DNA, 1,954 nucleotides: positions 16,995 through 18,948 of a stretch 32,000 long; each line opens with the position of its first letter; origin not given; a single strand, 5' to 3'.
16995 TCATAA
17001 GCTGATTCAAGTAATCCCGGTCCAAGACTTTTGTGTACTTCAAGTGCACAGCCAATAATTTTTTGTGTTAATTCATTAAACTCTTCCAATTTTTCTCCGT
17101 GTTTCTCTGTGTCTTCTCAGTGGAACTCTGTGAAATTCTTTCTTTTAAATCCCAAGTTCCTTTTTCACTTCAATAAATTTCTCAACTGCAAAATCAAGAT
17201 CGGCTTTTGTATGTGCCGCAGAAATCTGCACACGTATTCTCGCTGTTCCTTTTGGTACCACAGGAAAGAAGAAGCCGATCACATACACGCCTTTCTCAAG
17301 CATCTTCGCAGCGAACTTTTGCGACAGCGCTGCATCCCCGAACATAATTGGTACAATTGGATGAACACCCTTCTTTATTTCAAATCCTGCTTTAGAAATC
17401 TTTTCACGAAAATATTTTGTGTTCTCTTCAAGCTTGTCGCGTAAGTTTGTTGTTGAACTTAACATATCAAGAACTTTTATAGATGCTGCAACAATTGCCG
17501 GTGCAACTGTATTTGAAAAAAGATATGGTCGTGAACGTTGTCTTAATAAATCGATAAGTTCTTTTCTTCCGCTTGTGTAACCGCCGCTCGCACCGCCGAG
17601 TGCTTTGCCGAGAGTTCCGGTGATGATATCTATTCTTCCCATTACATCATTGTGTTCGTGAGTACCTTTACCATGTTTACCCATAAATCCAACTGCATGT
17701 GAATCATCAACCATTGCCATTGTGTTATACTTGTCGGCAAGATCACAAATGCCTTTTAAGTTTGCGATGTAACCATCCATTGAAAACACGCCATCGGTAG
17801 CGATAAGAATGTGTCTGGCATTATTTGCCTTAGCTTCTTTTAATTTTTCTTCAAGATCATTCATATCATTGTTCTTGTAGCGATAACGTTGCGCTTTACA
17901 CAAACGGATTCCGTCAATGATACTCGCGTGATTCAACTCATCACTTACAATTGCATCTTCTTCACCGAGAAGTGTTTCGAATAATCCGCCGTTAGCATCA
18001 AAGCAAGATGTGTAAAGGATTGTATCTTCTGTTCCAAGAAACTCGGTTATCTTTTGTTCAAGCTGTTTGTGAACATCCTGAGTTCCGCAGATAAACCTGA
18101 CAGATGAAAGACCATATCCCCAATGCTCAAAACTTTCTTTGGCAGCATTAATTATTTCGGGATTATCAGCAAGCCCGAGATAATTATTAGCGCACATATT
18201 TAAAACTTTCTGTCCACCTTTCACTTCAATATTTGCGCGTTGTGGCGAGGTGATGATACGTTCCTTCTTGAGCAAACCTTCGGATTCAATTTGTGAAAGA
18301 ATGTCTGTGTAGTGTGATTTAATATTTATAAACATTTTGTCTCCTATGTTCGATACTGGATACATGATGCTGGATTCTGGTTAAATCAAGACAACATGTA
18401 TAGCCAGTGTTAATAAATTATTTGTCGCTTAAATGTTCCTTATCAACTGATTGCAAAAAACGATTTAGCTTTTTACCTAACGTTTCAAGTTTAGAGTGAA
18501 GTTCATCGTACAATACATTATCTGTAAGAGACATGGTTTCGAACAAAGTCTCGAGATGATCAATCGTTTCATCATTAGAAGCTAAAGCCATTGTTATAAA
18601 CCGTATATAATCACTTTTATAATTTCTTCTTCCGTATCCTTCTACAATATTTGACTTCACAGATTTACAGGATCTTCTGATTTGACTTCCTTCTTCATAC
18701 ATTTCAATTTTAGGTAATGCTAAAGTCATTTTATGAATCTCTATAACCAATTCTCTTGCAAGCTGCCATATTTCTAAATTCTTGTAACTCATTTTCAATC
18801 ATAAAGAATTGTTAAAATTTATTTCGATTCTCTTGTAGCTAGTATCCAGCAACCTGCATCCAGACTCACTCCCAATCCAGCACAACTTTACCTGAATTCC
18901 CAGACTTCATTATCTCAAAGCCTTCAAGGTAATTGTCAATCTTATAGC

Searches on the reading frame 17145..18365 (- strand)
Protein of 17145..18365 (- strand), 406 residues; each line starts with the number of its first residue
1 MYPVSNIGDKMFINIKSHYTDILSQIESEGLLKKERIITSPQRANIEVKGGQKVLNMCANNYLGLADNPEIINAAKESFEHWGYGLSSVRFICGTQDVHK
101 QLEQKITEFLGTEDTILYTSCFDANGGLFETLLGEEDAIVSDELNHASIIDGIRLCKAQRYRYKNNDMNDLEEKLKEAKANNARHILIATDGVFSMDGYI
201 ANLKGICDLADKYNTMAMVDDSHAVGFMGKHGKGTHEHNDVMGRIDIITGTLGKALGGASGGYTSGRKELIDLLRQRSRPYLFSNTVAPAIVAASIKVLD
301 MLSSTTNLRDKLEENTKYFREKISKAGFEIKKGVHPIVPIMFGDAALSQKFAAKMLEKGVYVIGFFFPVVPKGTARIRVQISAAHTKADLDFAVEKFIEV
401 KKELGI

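Call 12: search_protein_families(library=pfam, proteins=[window:17145-18365:-], max_evalue=0.001)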
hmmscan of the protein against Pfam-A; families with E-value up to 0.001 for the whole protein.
window:17145-18365:- (406 aa): 1 family
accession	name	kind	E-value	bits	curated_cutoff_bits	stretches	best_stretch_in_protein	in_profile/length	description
PF00155.27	Aminotran_1_2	-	7.6e-70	236.3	19.7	1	53-396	2-360/361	Aminotransferase class I and II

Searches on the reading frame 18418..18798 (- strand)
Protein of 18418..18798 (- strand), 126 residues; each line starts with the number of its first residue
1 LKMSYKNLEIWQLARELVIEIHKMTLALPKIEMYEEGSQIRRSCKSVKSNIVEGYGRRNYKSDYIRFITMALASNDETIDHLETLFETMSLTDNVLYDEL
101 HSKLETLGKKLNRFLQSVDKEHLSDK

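Call 12: search_protein_families(library=pfam, proteins=[window:18418-18798:-], max_evalue=0.001)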
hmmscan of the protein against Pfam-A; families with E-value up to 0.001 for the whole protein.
window:18418-18798:- (126 aa): 1 family
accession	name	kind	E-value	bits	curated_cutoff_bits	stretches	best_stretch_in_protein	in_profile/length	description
PF05635.17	23S_rRNA_IVP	-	4e-27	94.9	33.8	1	6-112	1-105/106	23S rRNA-intervening sequence protein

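Call 95: search_protein_families(library=padloc, proteins=[window:18418-18798:-], max_evalue=0.01)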
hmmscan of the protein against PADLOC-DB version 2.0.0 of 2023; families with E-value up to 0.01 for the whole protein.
window:18418-18798:- (126 aa): 1 family
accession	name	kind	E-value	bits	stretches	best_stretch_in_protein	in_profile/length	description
PDLC00637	ZorA2|ZorA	-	0.0079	13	1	4-112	272-392/420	MotA/ExbB/TolQ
